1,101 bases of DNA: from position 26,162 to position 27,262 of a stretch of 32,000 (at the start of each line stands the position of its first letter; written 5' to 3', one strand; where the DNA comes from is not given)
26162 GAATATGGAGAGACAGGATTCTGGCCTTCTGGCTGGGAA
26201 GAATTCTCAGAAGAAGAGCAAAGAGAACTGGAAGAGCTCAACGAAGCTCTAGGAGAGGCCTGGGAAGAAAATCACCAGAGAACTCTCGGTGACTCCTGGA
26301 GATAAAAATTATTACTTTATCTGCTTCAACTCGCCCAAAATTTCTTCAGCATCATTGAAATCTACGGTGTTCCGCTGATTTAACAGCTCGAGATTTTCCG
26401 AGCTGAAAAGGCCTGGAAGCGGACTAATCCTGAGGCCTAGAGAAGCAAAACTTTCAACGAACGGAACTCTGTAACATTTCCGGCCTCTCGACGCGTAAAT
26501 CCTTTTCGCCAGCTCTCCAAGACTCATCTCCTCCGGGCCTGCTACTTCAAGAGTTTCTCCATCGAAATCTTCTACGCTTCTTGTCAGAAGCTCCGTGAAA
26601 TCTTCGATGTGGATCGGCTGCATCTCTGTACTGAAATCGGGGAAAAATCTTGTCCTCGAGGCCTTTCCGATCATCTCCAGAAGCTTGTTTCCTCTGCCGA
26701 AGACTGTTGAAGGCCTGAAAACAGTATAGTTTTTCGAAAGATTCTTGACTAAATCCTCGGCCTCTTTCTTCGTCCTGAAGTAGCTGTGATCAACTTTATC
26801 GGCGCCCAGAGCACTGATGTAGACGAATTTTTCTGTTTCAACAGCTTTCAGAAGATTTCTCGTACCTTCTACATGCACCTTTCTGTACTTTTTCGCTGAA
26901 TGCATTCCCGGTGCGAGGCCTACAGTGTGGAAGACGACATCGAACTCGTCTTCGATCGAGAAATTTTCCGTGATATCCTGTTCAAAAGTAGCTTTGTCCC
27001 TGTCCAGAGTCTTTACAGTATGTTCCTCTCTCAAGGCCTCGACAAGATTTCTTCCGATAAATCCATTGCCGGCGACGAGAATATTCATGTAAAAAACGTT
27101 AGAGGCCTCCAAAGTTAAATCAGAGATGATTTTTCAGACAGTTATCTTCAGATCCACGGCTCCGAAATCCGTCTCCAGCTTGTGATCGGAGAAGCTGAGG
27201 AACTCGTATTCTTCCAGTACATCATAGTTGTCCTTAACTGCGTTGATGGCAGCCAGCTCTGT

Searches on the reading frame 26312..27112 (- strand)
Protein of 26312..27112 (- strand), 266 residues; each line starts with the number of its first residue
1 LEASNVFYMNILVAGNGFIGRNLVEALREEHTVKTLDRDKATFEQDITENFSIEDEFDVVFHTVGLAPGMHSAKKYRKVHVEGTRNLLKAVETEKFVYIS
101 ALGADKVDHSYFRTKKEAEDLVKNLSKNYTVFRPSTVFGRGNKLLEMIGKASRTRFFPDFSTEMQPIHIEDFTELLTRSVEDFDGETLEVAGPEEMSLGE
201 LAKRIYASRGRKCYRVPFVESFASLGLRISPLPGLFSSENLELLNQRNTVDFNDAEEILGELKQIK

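Call 75: search_protein_families(library=pfam, proteins=[window:26312-27112:-], max_evalue=0.001)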
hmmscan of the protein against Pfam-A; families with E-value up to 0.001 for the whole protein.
window:26312-27112:- (266 aa): 5 families
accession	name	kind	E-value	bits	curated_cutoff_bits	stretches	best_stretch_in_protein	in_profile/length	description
PF01370.27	Epimerase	-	7.7e-11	42.3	20.9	1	11-182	1-227/240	NAD dependent epimerase/dehydratase family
PF01073.25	3Beta_HSD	-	1.2e-09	38.1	22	1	14-102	4-117/280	3-beta hydroxysteroid dehydrogenase/isomerase family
PF07993.18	NAD_binding_4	-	4.4e-08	33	20.1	0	106-142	172-210/258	Male sterility protein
PF13460.12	NAD_binding_10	-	9.9e-08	32.5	27.2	1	15-137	2-146/184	NAD(P)H-binding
PF04321.23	RmlD_sub_bind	-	1.1e-05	25.1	27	0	111-152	125-168/287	RmlD substrate binding domain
